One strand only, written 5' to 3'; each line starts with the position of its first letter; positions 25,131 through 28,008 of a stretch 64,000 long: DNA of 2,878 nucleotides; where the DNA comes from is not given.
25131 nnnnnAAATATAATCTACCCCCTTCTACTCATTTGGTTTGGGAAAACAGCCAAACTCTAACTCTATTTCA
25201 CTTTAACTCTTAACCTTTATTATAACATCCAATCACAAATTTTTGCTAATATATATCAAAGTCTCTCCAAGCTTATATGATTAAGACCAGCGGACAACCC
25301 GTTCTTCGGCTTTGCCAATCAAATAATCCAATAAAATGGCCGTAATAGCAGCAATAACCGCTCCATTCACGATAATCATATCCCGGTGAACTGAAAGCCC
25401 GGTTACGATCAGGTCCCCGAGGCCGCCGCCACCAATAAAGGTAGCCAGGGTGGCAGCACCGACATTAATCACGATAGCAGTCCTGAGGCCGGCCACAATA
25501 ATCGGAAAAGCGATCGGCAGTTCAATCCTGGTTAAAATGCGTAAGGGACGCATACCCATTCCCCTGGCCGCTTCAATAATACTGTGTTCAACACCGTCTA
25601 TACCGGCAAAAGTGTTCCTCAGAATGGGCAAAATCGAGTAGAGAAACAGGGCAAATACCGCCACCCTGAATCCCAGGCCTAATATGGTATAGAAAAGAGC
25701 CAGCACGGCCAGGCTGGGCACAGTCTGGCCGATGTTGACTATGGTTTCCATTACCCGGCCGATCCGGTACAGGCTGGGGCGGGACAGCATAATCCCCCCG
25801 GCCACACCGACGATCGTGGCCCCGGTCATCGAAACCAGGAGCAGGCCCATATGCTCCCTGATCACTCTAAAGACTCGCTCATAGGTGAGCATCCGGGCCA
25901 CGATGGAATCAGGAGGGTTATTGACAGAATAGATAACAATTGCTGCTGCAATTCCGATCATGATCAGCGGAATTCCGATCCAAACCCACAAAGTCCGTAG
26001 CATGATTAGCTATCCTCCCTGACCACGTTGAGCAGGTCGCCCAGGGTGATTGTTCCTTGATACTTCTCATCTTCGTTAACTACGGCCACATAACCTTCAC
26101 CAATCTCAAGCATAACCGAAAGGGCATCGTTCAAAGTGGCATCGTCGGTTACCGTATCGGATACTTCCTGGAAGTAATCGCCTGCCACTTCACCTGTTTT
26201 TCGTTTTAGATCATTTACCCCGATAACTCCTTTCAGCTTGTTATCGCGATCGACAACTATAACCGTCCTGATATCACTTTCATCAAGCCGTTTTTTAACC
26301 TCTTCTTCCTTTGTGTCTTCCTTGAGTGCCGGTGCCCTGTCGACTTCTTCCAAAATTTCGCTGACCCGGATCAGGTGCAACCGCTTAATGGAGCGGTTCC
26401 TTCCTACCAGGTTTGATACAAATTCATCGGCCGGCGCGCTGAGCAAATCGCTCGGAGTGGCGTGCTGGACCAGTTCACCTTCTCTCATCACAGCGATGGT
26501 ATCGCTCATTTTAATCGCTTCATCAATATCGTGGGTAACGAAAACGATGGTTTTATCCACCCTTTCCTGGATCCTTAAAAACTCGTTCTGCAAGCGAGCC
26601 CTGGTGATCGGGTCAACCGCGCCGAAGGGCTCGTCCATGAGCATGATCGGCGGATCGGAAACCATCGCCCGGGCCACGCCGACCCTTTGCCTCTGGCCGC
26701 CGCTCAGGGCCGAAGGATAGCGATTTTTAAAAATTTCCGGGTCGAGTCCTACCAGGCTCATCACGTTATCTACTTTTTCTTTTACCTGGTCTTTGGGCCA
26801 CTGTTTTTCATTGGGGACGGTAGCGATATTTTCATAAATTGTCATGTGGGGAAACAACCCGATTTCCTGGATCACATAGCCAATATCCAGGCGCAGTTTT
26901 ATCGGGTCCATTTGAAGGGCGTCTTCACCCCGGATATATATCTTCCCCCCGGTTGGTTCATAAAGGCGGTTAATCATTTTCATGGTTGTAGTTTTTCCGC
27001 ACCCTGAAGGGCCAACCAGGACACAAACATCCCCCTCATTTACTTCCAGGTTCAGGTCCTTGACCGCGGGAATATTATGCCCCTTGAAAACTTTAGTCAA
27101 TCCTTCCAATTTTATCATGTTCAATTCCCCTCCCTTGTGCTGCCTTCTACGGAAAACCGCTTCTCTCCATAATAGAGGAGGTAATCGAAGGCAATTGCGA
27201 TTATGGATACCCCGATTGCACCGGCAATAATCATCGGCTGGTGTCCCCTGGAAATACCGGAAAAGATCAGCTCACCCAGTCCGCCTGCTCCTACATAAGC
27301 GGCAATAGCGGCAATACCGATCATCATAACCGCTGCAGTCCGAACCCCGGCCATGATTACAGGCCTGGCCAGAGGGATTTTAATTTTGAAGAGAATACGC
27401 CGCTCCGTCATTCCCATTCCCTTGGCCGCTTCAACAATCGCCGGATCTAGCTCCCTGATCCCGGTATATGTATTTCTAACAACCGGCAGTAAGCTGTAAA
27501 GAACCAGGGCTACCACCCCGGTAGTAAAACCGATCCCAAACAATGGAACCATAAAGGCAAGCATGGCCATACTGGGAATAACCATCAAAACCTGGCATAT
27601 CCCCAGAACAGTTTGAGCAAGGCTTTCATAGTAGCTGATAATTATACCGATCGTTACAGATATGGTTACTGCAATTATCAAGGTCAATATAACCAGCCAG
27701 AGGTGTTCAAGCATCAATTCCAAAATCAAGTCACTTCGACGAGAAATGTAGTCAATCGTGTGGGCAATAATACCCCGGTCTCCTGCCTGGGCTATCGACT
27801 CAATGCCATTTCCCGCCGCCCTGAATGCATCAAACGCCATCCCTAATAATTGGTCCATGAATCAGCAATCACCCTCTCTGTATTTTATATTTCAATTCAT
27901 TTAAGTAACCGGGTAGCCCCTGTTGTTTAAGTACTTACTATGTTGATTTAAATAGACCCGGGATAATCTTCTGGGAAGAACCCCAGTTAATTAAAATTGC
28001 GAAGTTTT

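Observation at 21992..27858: Quaternary-amine importer physically fused to a second non-Pyl MttB paralog: a substrate-dedicated uptake and demethylation operon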

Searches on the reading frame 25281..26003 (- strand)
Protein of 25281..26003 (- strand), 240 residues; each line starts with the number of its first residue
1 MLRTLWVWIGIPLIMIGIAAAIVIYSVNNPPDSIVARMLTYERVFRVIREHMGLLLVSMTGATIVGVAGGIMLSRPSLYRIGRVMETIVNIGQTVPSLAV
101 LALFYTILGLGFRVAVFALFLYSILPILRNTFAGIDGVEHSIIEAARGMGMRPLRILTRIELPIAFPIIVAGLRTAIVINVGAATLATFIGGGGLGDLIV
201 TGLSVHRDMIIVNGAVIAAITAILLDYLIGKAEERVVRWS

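Call 3: search_protein_families(library=pfam, proteins=[window:25281-26003:-])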
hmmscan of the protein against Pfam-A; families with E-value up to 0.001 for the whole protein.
window:25281-26003:- (240 aa): 1 family
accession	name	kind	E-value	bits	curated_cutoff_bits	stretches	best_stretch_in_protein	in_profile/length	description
PF00528.27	BPD_transp_1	-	9.6e-23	81.3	26.4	1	66-225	1-166/184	Binding-protein-dependent transport system inner membrane component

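Call 4: search_protein_families(library=ncbifam, proteins=[window:25281-26003:-])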
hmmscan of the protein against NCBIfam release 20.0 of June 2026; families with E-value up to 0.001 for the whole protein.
window:25281-26003:- (240 aa): 17 families
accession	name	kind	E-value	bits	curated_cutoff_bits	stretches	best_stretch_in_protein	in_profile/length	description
TIGR03416.1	ABC_choXWV_perm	equivalog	2.8e-19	69.6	363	1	13-228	49-266/267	choline ABC transporter permease subunit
NF008196.0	PRK10952.1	equivalog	3.8e-18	65.4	439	1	52-229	150-325/356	glycine betaine/L-proline ABC transporter permease ProW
NF040733.1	ABC_perm_U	equivalog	1e-16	61.2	295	1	39-239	49-248/251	ABC transporter permease subunit SaoP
NF007545.0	PRK10160.1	equivalog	4e-11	42.8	342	1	51-239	83-270/275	taurine ABC transporter permease TauC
TIGR01183.1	ntrB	equivalog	2e-10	40.7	209.05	1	59-229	30-199/202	nitrate ABC transporter permease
NF008470.0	PRK11365.1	equivalog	1.6e-09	37.6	347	1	58-239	69-252/263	aliphatic sulfonate ABC transporter permease SsuC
NF008049.0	PRK10782.1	subfamily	2.1e-08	34.1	212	1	59-238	33-212/217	methionine ABC transporter permease MetI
NF007047.0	PRK09500.1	equivalog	3.6e-08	33.3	326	1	38-200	50-216/257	spermidine/putrescine ABC transporter permease PotC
TIGR01097.1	PhnE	equivalog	2.5e-07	30.4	216.7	1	40-229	53-244/252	phosphonate ABC transporter, permease protein PhnE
TIGR02141.1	modB_ABC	equivalog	3.9e-06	26.6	182.6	1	91-206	59-174/208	molybdate ABC transporter permease subunit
NF011624.0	PRK15050.1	equivalog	5.7e-06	25.6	247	1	127-206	176-255/297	2-aminoethylphosphonate ABC transporter permease subunit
TIGR03226.1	PhnU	equivalog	6.4e-06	25.8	283.45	1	127-222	194-286/311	2-aminoethylphosphonate ABC transporter permease subunit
TIGR01581.1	Mo_ABC_porter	hypoth_equivalog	4.1e-05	23.2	210.3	1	116-183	107-174/225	ABC transporter permease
NF007044.0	PRK09497.1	equivalog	0.00019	21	348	1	114-225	151-260/285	spermidine/putrescine ABC transporter permease PotB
NF006939.0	PRK09421.1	equivalog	0.00058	19.3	262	1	107-181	88-162/230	molybdate ABC transporter permease subunit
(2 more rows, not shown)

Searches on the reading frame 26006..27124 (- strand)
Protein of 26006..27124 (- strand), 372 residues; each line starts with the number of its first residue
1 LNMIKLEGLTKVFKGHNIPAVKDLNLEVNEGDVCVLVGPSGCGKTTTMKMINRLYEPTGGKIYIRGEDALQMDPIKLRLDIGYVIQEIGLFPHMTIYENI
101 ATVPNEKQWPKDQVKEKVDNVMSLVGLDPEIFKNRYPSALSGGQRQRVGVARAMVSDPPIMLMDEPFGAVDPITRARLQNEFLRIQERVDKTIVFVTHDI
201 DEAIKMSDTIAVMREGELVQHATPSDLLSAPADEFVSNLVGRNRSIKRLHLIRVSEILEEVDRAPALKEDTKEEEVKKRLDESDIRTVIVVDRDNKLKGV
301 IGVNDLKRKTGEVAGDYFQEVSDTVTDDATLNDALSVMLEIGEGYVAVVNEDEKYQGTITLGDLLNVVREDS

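Call 3: search_protein_families(library=pfam, proteins=[window:26006-27124:-])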
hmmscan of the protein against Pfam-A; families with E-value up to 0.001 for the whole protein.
window:26006-27124:- (372 aa): 5 families
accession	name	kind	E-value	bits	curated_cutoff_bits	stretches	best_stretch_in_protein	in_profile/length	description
PF00005.33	ABC_tran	-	1.7e-35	123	25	1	21-167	1-136/137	ABC transporter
PF00571.33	CBS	-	1.7e-13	51.1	24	2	324-369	11-56/57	CBS domain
PF13604.12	AAA_30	-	4.2e-05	23.8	27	1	30-63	16-50/191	AAA domain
PF13304.12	AAA_21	-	0.00015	22.4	27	0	123-199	221-299/304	AAA domain, putative AbiEii toxin, Type IV TA system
PF13401.12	AAA_22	-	0.00068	20.4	27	0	32-56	6-30/130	AAA domain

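Call 4: search_protein_families(library=ncbifam, proteins=[window:26006-27124:-])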
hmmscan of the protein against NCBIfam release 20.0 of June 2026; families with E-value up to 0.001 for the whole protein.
window:26006-27124:- (372 aa): 200 families (the best 25 are shown)
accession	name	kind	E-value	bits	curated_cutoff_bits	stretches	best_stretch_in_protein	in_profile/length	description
TIGR01186.1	proV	subfamily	3.3e-107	358.8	326.6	1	20-370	8-359/363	betaine/proline/choline family ABC transporter ATP-binding protein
TIGR03265.1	PhnT2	equivalog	1.4e-68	231.7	457.7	1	3-307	4-302/353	putative 2-aminoethylphosphonate ABC transporter ATP-binding protein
TIGR03415.1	ABC_choXWV_ATP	equivalog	1.7e-67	228.1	483.75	1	18-366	37-377/382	choline ABC transporter ATP-binding protein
NF006987.0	PRK09452.1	equivalog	9.5e-67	225.3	482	1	2-319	16-323/378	spermidine/putrescine ABC transporter ATP-binding protein PotA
NF043075.1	MMSYN1_0197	equivalog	3.4e-66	223.5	550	1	2-246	1-239/341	spermidine/putrescine ABC transporter ATP-binding protein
NF040840.2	tungstate_WtpC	equivalog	4.7e-63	213.6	440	1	3-247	1-238/347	tungstate ABC transporter ATP-binding protein WtpC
TIGR00968.1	3a0106s01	subfamily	5.9e-63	212.6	342.75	1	8-243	5-234/237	sulfate ABC transporter ATP-binding protein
TIGR01187.1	potA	subfamily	1.6e-62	211.5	355.6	1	36-253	1-214/325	polyamine ABC transporter ATP-binding protein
NF008653.0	PRK11650.1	subfamily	4.1e-62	210.3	432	1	1-289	1-284/357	sn-glycerol-3-phosphate ABC transporter ATP-binding protein UgpC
NF040933.2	ABC_arch_GlcV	equivalog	2.7e-60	204.1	450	1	4-327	3-326/357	glucose ABC transporter ATP-binding protein GlcV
NF007480.0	PRK10070.1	equivalog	7.9e-60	202.8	444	1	20-368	43-392/400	glycine betaine/L-proline ABC transporter ATP-binding protein ProV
NF008513.0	PRK11432.1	equivalog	3.2e-57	194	496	1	2-243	5-240/351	ferric ABC transporter ATP-binding protein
TIGR03258.1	PhnT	equivalog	5.1e-56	190.2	499.15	1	4-244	9-244/359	2-aminoethylphosphonate ABC transport system ATP-binding subunit PhnT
NF008621.0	PRK11607.1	equivalog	9.8e-55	185.9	613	1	3-245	19-255/377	putrescine ABC transporter ATP-binding subunit PotG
NF008233.0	PRK11000.1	equivalog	1.9e-53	181.6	568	1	1-244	1-238/369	maltose/maltodextrin ABC transporter ATP-binding protein MalK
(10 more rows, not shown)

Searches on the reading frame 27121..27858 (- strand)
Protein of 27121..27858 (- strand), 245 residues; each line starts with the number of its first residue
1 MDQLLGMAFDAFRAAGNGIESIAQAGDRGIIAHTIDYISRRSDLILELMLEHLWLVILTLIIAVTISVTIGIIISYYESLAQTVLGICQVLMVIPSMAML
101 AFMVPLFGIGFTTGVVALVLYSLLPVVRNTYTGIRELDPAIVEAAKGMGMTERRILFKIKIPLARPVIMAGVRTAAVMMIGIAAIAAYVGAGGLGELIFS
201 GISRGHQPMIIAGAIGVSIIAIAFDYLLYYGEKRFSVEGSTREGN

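Call 3: search_protein_families(library=pfam, proteins=[window:27121-27858:-])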
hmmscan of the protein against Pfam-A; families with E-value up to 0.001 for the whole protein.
window:27121-27858:- (245 aa): 1 family
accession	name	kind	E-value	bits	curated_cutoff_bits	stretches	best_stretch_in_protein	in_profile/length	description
PF00528.27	BPD_transp_1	-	1.4e-24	87.3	26.4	1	68-235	2-182/184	Binding-protein-dependent transport system inner membrane component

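Call 4: search_protein_families(library=ncbifam, proteins=[window:27121-27858:-])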
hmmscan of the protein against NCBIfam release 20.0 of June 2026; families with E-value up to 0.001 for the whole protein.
window:27121-27858:- (245 aa): 22 families
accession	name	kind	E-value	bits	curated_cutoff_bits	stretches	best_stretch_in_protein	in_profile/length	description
NF008196.0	PRK10952.1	equivalog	6e-29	101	439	1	53-227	150-324/356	glycine betaine/L-proline ABC transporter permease ProW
TIGR03416.1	ABC_choXWV_perm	equivalog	1.5e-25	90.2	363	1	48-227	87-266/267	choline ABC transporter permease subunit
NF040733.1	ABC_perm_U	equivalog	2.7e-14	53.3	295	1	45-233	54-243/251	ABC transporter permease subunit SaoP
NF008470.0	PRK11365.1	equivalog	3.7e-12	46.2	347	1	54-197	67-211/263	aliphatic sulfonate ABC transporter permease SsuC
TIGR01183.1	ntrB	equivalog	5e-11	42.7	209.05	1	53-228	23-199/202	nitrate ABC transporter permease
NF007545.0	PRK10160.1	equivalog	1.4e-10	41.1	342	1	55-227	86-259/275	taurine ABC transporter permease TauC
NF045473.1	Opp1C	equivalog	1.9e-10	40.6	350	1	52-186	70-207/267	nickel/cobalt ABC transporter permease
NF007047.0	PRK09500.1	equivalog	6.7e-10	39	326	1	43-193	54-210/257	spermidine/putrescine ABC transporter permease PotC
NF047573.1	opine_perm_CntC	exception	8.1e-09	35.2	440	1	53-184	75-209/271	staphylopine uptake ABC transporter permease subunit CntC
NF008049.0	PRK10782.1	subfamily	1.7e-08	34.5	212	1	54-208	26-186/217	methionine ABC transporter permease MetI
NF043080.1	MMSYN1_0166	equivalog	2.8e-08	33.1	370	1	53-192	106-246/307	oligopeptide ABC transporter permease OppC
TIGR01097.1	PhnE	equivalog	7.5e-08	32.2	216.7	1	30-226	46-242/252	phosphonate ABC transporter, permease protein PhnE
TIGR02790.1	nickel_nikC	equivalog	1.8e-07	31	358.45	1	53-191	65-205/258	nickel ABC transporter permease subunit NikC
NF007889.0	PRK10592.1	equivalog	3.8e-07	30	476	1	130-221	159-257/281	putrescine ABC transporter permease PotI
NF007044.0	PRK09497.1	equivalog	5.8e-06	26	348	1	114-217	152-260/285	spermidine/putrescine ABC transporter permease PotB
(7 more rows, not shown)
